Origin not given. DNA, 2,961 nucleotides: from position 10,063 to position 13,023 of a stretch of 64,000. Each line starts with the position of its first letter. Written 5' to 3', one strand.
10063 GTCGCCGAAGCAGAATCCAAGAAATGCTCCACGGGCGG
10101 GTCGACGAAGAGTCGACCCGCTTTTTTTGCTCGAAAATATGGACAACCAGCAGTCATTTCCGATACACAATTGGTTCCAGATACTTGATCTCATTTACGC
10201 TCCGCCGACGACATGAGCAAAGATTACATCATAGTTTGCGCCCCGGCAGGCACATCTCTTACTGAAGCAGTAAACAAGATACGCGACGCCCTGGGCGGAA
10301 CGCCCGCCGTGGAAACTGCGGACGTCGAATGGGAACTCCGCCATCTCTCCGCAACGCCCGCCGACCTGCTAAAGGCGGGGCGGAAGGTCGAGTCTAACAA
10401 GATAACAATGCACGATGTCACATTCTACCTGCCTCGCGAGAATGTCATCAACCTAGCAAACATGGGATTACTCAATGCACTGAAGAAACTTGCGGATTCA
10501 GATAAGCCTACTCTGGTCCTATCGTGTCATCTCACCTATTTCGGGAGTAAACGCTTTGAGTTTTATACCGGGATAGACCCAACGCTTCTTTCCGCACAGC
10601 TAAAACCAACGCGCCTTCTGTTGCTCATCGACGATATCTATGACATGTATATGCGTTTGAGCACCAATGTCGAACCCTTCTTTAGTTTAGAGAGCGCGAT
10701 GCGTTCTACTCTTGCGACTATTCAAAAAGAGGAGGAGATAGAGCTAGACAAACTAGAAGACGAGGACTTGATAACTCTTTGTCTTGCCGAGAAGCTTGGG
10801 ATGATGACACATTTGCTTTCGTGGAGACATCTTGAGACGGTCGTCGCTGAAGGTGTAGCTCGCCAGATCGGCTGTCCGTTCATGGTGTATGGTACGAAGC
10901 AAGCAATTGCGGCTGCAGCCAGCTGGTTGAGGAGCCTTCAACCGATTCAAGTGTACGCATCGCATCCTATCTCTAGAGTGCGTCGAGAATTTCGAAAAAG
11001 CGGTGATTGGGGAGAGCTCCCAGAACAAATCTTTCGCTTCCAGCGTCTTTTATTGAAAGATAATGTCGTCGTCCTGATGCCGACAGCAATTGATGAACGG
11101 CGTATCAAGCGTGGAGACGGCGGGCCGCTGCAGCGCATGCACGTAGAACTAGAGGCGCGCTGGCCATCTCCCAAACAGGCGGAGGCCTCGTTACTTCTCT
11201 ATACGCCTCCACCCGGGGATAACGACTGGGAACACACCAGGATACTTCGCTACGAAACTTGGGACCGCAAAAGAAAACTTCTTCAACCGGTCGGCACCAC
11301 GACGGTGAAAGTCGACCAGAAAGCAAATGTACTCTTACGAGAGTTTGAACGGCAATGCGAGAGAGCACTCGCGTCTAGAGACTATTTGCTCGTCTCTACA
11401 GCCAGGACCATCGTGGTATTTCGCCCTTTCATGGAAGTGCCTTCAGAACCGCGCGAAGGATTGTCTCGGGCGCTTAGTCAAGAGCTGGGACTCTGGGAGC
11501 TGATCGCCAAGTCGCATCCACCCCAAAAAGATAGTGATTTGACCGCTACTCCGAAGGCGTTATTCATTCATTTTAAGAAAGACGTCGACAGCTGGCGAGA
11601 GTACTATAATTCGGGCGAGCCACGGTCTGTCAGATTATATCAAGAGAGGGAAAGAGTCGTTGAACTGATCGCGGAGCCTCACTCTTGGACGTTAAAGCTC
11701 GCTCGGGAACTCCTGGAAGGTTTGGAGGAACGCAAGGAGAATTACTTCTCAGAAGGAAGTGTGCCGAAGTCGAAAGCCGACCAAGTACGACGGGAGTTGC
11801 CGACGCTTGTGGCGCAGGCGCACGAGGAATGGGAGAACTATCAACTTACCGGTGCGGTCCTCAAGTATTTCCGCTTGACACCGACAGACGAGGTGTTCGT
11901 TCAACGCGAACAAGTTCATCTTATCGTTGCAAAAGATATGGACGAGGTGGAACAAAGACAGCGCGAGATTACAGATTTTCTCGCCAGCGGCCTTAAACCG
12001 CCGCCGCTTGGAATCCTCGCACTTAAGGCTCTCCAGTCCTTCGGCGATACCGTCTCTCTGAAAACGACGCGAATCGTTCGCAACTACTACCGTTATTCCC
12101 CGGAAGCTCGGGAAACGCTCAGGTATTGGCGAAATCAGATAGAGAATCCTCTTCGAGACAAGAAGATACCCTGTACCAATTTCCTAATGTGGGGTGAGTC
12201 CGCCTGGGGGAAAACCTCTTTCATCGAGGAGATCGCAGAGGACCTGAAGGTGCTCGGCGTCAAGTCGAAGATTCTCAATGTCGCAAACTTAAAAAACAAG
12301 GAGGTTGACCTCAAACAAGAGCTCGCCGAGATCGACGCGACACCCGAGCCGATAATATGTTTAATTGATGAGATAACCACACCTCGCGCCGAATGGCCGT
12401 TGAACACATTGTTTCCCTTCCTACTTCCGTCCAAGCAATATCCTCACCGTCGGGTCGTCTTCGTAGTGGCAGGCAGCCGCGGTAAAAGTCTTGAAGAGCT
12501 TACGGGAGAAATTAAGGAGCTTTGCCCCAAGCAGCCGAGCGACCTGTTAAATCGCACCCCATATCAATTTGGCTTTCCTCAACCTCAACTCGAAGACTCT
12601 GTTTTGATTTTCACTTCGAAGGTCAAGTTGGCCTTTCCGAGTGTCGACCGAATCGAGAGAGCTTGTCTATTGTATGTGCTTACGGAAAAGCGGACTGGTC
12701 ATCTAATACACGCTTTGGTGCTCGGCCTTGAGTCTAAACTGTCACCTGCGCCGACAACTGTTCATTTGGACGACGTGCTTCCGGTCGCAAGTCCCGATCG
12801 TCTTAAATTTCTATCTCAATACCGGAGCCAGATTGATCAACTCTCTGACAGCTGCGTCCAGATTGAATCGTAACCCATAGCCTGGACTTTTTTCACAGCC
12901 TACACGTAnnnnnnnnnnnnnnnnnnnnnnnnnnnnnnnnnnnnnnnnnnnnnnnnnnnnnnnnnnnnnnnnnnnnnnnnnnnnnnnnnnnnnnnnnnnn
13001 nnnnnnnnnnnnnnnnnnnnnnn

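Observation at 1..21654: Right-hand arm of an integrated mobile element ending at a tmRNA/tRNA 3'-end-like repeat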

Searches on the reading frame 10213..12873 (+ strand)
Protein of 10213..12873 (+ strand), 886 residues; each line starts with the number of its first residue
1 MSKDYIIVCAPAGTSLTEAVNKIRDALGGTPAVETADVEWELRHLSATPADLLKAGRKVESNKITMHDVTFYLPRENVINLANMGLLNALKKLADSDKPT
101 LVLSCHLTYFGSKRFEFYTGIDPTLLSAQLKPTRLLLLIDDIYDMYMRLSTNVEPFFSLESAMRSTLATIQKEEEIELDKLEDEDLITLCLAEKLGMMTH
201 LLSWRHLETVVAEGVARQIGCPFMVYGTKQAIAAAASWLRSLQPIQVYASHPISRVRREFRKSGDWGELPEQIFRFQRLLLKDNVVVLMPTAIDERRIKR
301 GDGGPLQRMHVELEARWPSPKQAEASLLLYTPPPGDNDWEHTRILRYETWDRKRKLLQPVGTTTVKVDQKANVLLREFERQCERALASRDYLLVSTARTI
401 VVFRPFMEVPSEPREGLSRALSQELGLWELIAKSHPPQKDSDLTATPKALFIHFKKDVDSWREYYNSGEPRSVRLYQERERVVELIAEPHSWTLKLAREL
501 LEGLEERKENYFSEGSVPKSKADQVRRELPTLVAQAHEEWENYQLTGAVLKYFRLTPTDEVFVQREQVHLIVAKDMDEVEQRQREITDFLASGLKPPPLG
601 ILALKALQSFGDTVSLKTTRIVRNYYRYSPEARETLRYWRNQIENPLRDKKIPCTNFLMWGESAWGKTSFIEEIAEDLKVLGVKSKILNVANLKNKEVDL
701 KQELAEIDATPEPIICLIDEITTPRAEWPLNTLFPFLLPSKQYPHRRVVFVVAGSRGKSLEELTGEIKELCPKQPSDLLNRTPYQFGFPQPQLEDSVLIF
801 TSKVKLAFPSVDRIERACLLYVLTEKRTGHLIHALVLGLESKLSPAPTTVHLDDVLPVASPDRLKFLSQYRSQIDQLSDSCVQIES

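Call 7: search_protein_families(library=pfam, proteins=[window:10213-12873:+], max_evalue=0.01)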
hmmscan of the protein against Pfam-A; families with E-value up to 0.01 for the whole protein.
window:10213-12873:+ (886 aa): 1 family
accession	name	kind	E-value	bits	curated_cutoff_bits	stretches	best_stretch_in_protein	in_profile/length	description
PF00004.35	AAA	-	0.0023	18.8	21.2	0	658-761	2-115/131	ATPase family associated with various cellular activities (AAA)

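Call 32: search_protein_families(library=padloc, proteins=[window:10213-12873:+], max_evalue=0.01)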
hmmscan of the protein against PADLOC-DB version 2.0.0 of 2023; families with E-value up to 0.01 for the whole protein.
window:10213-12873:+ (886 aa): 0 families

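Call 33: search_protein_families(library=ncbifam, proteins=[window:10213-12873:+], max_evalue=0.01)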
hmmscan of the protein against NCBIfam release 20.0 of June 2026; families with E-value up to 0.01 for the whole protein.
window:10213-12873:+ (886 aa): 0 families

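Call 68: search_protein_families(library=phrogs, proteins=[window:10213-12873:+], max_evalue=0.01)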
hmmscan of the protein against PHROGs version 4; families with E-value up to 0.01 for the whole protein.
window:10213-12873:+ (886 aa): 0 families
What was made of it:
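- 7533..12873 (+): Variable cargo slot. It holds unannotated ORFs of 273, 124 and 210 aa and an 886-aa protein (10213-12873). That protein has a kinase-like P-loop domain, then unknown domains, then a classical AAA+ ATPase. No hits in Pfam, PADLOC, NCBIfam or PHROGs (calls 7, 32, 33, 68).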

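Call 69: search_solved_structures(query=window:10213-12873:+, max_evalue=1)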
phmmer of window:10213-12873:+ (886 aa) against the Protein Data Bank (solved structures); distinct sequences matched with E-value up to 1: 2.
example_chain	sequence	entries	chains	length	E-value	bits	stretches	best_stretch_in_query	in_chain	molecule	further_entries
3p5m_A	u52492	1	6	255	0.15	12.8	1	187-249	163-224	Enoyl-CoA hydratase/isomerase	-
21dz_A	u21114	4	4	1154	0.67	10.7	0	517-577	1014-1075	CRISPR-associated endonuclease Cas9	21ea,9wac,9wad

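Call 78: search_protein_representatives(protein=window:10213-12873:+)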
Query: 886 residues. Proteins with E-value up to 0.001 (for the whole library): 766; up to 1e-10: 421; up to 1e-30: 70. The best 150 are listed.
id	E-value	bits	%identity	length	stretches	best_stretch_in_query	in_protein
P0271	0.0e+00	1622.9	80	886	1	1-886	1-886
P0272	3.2e-78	279.8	34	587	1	4-595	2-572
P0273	8.0e-77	275.1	35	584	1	4-518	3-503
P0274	4.7e-75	269.3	37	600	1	5-540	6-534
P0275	3.9e-73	263.0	35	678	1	201-885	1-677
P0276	9.3e-71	255.1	34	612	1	2-594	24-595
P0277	3.2e-69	250.0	33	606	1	4-602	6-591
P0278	6.3e-69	249.0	36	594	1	5-547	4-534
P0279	2.0e-68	247.4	36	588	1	4-429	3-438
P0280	3.4e-67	243.3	36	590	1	3-460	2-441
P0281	7.3e-67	242.2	32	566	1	8-597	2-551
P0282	2.8e-66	240.2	35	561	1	4-549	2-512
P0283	1.3e-65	238.0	34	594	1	5-537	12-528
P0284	6.3e-65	235.8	36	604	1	4-547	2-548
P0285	8.0e-61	222.2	35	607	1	3-550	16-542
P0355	4.3e-27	110.6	34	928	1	6-318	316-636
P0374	7.9e-24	99.8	33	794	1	593-879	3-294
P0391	5.4e-22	93.7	30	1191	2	605-883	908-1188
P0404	2.6e-21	91.5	32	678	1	612-880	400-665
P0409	4.4e-21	90.8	30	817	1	613-871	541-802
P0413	7.0e-21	90.1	37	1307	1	613-826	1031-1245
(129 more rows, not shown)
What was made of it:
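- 7533..12873 (+): 766 homologues (call 78).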

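Call 79: search_protein_families(library=pfam, proteins=[P0272, P0274, P0276, P0284, P0355, P0391, P0413, P0374, P0404, P0409], max_evalue=0.001)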
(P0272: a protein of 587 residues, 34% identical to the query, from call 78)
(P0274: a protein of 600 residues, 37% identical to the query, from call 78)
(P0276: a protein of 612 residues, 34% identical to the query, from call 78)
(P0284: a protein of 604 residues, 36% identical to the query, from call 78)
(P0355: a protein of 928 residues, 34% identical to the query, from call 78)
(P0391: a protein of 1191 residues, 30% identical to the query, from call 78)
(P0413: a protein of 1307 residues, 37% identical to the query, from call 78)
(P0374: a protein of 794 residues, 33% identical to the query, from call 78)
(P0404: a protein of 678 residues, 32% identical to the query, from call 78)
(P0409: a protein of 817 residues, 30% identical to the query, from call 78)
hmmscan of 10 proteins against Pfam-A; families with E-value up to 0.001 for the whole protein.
P0272 (587 aa): 0 families

P0274 (600 aa): 0 families

P0276 (612 aa): 0 families

P0284 (604 aa): 0 families

P0355 (928 aa): 2 families
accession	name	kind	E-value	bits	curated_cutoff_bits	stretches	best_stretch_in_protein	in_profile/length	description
PF00069.31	Pkinase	-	1e-39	136.9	31.7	1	18-269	1-255/263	Protein kinase domain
PF07714.23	PK_Tyr_Ser-Thr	-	6.4e-25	88.4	23.1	1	23-229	6-219/258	Protein tyrosine and serine/threonine kinase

P0391 (1191 aa): 8 families
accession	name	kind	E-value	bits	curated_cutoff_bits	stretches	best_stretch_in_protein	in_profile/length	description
PF13173.12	AAA_14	-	4.5e-11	43.3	27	1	217-297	2-84/129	AAA domain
PF00004.35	AAA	-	3.9e-09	37.5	21.2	1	960-1057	2-110/131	ATPase family associated with various cellular activities (AAA)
PF20720.3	nSTAND3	-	8.7e-06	25.9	27.2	0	214-264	14-62/155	Novel STAND NTPase 3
PF13401.12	AAA_22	-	0.00016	22.4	27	0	965-1054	44-123/130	AAA domain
PF25199.1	nSTAND_NTPase5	-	0.00021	21.6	34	0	216-286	40-107/145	Novel STAND NTPase 5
PF13481.12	AAA_25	-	0.00028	21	27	0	200-237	16-53/195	AAA domain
PF01637.24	ATPase_2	-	0.00065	20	33.2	0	216-261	19-64/225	ATPase domain predominantly from Archaea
PF13191.12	AAA_16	-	0.00088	20.2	32.6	0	957-983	25-51/167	AAA ATPase domain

P0413 (1307 aa): 10 families
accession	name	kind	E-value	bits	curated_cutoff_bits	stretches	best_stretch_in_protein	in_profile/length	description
PF13401.12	AAA_22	-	6.6e-10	39.8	27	1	285-378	4-97/130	AAA domain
PF13191.12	AAA_16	-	1.2e-08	36.1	32.6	1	269-387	2-158/167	AAA ATPase domain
PF00004.35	AAA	-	2e-08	35.2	21.2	1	1076-1143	2-73/131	ATPase family associated with various cellular activities (AAA)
PF20703.3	nSTAND1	-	3.5e-06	27.3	27.1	1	264-377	11-131/379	Novel STAND NTPase 1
PF13481.12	AAA_25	-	6.7e-06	26.3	27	1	278-312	25-59/195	AAA domain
PF20720.3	nSTAND3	-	1.3e-05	25.4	27.2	1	278-332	9-60/155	Novel STAND NTPase 3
PF05729.18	NACHT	-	1.5e-05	25.4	26.7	0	287-399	1-130/167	NACHT domain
PF07728.20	AAA_5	-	3.7e-05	24.2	22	0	1080-1137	7-76/139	AAA domain (dynein-related subfamily)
PF00931.28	NB-ARC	-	0.00014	21.6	23.5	1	284-481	16-207/248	NB-ARC domain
PF04851.21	ResIII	-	0.00043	20.7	22.5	0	1053-1096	3-47/164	Type III restriction enzyme, res subunit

P0374 (794 aa): 7 families
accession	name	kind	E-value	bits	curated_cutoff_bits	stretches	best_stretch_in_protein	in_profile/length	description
PF14559.12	TPR_19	-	2.9e-08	34.3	25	0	602-643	3-44/68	Tetratricopeptide repeat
PF13191.12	AAA_16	-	9.3e-07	29.9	32.6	1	53-95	10-57/167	AAA ATPase domain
PF13431.12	TPR_17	-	8.1e-06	26.2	24.4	0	582-601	5-24/34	Tetratricopeptide repeat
PF13414.12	TPR_11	-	1.8e-05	24.8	26.8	0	582-599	20-37/42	TPR repeat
PF00004.35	AAA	-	7.3e-05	23.7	21.2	1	70-132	2-68/131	ATPase family associated with various cellular activities (AAA)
PF25199.1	nSTAND_NTPase5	-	0.00026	21.3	34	1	53-131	30-106/145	Novel STAND NTPase 5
PF01580.24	FtsK_SpoIIIE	-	0.00049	20.1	24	1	65-105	39-78/221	FtsK/SpoIIIE family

P0404 (678 aa): 2 families
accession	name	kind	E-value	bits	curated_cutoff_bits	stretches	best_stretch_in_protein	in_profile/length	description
PF00004.35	AAA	-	8.8e-06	26.6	21.2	1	446-508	2-69/131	ATPase family associated with various cellular activities (AAA)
PF13243.12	SQHop_cyclase_C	-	1.2e-05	25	26.1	1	133-252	154-278/319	Squalene-hopene cyclase C-terminal domain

P0409 (817 aa): 4 families
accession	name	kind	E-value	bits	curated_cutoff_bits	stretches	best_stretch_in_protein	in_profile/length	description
PF13245.12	AAA_19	-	0.00011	22.9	25.1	0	576-615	5-44/134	AAA domain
PF00004.35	AAA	-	0.00012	23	21.2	0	586-649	2-69/131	ATPase family associated with various cellular activities (AAA)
PF13173.12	AAA_14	-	0.00026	21.4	27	0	592-684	12-102/129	AAA domain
PF13401.12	AAA_22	-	0.00098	19.9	27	0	582-625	5-51/130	AAA domain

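Call 88: find_encoding_contigs(protein=P0271, flank=8000, max_places=4)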
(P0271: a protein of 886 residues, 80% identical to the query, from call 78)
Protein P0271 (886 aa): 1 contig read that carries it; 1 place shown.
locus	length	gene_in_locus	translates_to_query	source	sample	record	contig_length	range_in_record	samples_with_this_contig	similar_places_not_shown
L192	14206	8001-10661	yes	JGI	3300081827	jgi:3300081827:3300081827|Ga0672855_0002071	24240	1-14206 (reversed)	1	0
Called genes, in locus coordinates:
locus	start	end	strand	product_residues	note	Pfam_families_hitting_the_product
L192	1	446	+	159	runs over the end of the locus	-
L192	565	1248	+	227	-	PF00440:TetR_N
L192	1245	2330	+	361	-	PF25919:BSH_CusB (faint), PF25917:BSH_RND, PF25973:BSH_CzcB, PF25876:HH_MFP_RND, PF25954:Beta-barrel_RND_2, PF25967:RND-MFP_C, PF25975:CzcB_C, PF25989:YknX_C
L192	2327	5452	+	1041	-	PF00873:ACR_tran, PF03176:MMPL (weak)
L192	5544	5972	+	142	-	PF19825:DUF6306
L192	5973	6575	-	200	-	PF02627:CMD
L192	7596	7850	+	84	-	-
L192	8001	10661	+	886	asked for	-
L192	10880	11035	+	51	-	-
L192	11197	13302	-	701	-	PF00089:Trypsin (weak), PF13365:Trypsin_2, PF07719:TPR_2 (faint), PF13181:TPR_8 (faint), PF13432:TPR_16 (weak), PF13414:TPR_11 (weak)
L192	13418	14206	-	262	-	?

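Call 90: predict_structure(alignment_id=A3)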
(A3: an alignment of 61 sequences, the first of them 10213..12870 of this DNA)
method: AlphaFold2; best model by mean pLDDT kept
length: 886 residues; sequences in the alignment: 61
mean_pLDDT: 92.6   pTM: 0.85
mean pLDDT of the five models: 92.6, 91.7, 91.5, 91.0, 90.6
residues with pLDDT >= 90: 717; 70-90: 136; 50-70: 30; < 50: 3
segments of 3 or more residues with pLDDT < 50: none
pLDDT, mean of each block of 10 residues (from residue 1): 94 97 98 98 98 97 95 97 98 98 98 93 97 98 96 87 96 96 98 98 97 98 97 97 94 93 94 95 96 96 91 90 85 88 97 96 96 98 96 96 84 69 95 94 95 95 89 93 94 95 81 74 93 92 91 67 91 94 93 88 94 97 97 97 94 92 93 96 91 86 93 94 72 86 85 89 88 82 95 96 97 97 89 95 92 95 90 93 97
secondary structure, 60 per line:
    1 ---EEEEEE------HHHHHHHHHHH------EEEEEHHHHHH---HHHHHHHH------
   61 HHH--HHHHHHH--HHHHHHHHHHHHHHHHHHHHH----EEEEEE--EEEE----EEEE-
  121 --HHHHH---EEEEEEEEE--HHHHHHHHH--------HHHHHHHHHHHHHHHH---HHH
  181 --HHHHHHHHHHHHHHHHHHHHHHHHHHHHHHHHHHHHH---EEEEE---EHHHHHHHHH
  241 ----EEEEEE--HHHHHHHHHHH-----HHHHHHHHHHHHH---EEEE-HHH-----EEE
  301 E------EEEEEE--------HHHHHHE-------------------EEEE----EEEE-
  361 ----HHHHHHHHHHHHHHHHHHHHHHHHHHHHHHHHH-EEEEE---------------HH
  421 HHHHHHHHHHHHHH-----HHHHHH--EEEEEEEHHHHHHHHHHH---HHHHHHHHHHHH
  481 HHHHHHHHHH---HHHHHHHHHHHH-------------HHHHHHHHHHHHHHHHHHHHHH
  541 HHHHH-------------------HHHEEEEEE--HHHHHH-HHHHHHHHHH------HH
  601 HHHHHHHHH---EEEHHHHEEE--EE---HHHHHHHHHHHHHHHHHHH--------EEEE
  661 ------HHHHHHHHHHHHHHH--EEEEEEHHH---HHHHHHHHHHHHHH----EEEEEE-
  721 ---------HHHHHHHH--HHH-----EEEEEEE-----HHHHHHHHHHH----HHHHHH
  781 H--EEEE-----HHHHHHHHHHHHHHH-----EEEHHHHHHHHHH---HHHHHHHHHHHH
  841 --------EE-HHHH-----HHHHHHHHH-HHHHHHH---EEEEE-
elements in order (helices of 4 or more, strands of 3 or more residues): E4-9 H16-26 E33-37 H38-43 H47-54 H66-72 H75-95 E100-105 E108-111 E116-119 H123-127 E131-139 H142-150 H159-174 H183-219 E223-227 H232-240 E245-250 H253-263 H269-281 E285-288 E298-301 E308-313 H322-327 E348-351 E356-359 H365-397 E399-403 H419-434 H440-445 E448-454 H455-465 H469-490 H494-505 H519-545 E568-573 H576-581 H583-592 H599-609 E613-615 H616-619 E620-622 H630-648 E657-660 H667-681 E684-689 H696-709 E714-719 H730-737 E748-754 H760-770 H775-781 E784-787 H793-807 E813-815 H816-825 H829-840 H852-855 H861-869 H871-877 E881-885
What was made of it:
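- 7533..12873 (+): AF2 model pLDDT 92.6 (call 90).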

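Call 92: fold_search(model_id=the predicted structure, library=pdb)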
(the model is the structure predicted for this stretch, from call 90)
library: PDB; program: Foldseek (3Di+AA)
matches with E <= 10: 1617; with E <= 0.001: 261
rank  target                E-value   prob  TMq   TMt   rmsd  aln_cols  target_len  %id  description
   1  8efv_D                1.2e-06  1.00  0.19  0.49   5.3       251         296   18  Structure of single homo-hexameric Holliday junction ATP-dependent DNA helicase RuvB motor (released 2023-05-10)
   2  8efv_C                3.5e-06  1.00  0.20  0.50   5.7       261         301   19  Structure of single homo-hexameric Holliday junction ATP-dependent DNA helicase RuvB motor (released 2023-05-10)
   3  9dx5_A                4.3e-06  1.00  0.19  0.50   5.4       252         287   15  EcRuvB T102R hexamer assembly (released 2026-01-21)
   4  4lcb                  8.3e-06  1.00  0.19  0.54   9.9       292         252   16  Structure of Vps4 homolog from Acidianus hospitalis (released 2013-11-06)
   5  7mgm_A                8.3e-06  0.97  0.18  0.08  27.3      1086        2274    9  Structure of yeast cytoplasmic dynein with AAA3 Walker B mutation bound to Lis1 (released 2022-01-19)
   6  3pfi_B                1.1e-05  1.00  0.19  0.51   6.7       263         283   16  2.7 Angstrom resolution crystal structure of a probable holliday junction DNA helicase (ruvB) from Campylobacter jejun (released 2010-11-10)
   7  1s3s_A                1.5e-05  1.00  0.19  0.37   5.1       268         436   18  Crystal structure of AAA ATPase p97/VCP ND1 in complex with p47 C (released 2004-03-30)
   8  5dyi_J                1.5e-05  1.00  0.19  0.36   6.3       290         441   17  Structure of p97 N-D1 wild-type in complex with ADP (released 2016-02-10)
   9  6hd0_C                2.2e-05  1.00  0.19  0.36   5.1       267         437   17  Common mode of remodeling AAA ATPases p97/CDC48 by their disassembly cofactors ASPL/PUX1 (released 2019-08-28)
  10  5dyi_B                2.3e-05  1.00  0.19  0.35   5.6       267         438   18  Structure of p97 N-D1 wild-type in complex with ADP (released 2016-02-10)
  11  8xoo_O                2.3e-05  1.00  0.18  0.27  28.7       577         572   12  Cryo-EM structure of the ClpC1:ClpP1P2 degradation complex in Streptomyces hawaiiensis (released 2024-03-27)
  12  9bji_E                2.3e-05  1.00  0.18  0.27  27.0       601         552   14  Cryo-EM structure of apo NVL (released 2026-01-21)
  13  4i81_B                2.5e-05  1.00  0.20  0.48  10.6       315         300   15  Crystal Structure of ATPgS bound ClpX Hexamer (released 2013-05-15)
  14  7t3i_B                2.5e-05  1.00  0.19  0.28  24.4       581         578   11  CryoEM structure of the Rix7 D2 Walker B mutant (released 2022-03-02)
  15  5dyi_D                2.7e-05  1.00  0.19  0.36   6.4       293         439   15  Structure of p97 N-D1 wild-type in complex with ADP (released 2016-02-10)
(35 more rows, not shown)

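Call 108: search_protein_families(library=pfam, proteins=[L020:8109-9350:+, L020:7219-8112:+, L020:5939-7222:+, L020:5144-5875:+, L020:4385-5035:+, L088:7895-8890:+], max_evalue=0.001)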
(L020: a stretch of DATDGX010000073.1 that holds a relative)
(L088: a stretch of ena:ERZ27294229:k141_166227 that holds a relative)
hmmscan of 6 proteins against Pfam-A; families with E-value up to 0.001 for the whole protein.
L020:8109-9350:+ (413 aa): 1 family
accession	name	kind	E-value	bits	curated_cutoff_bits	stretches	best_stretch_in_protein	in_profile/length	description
PF08486.15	SpoIID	-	7.5e-24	84.6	23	1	85-198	3-97/97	Stage II sporulation protein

L020:7219-8112:+ (297 aa): 1 family
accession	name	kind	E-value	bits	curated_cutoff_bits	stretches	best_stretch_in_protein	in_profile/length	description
PF16269.10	DUF4922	-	1.3e-51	174.8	23.6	1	8-152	1-145/146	Domain of unknown function (DUF4922)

L020:5939-7222:+ (427 aa): 4 families
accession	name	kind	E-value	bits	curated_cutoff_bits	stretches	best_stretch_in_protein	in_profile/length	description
PF00535.33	Glycos_transf_2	-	9.1e-21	74.9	23.3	1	192-323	1-130/168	Glycosyl transferase family 2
PF10111.15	Glyco_tranf_2_2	-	6.3e-06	26.3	27.3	1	192-283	1-94/276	Glycosyltransferase like family 2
PF13704.12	Glyco_tranf_2_4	-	0.00032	21.6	27.5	1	221-288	21-89/98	Glycosyl transferase family 2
PF13641.12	Glyco_tranf_2_3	-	0.00053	20.5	27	1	191-374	3-194/230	Glycosyltransferase like family 2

L020:5144-5875:+ (243 aa): 1 family
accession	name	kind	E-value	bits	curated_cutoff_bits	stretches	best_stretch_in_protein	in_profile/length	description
PF07313.18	AmiA-like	-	2.7e-41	141.7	27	1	35-223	2-200/202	N-acetylmuramoyl-L-alanine amidase-like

L020:4385-5035:+ (216 aa): 0 families

L088:7895-8890:+ (331 aa): 0 families
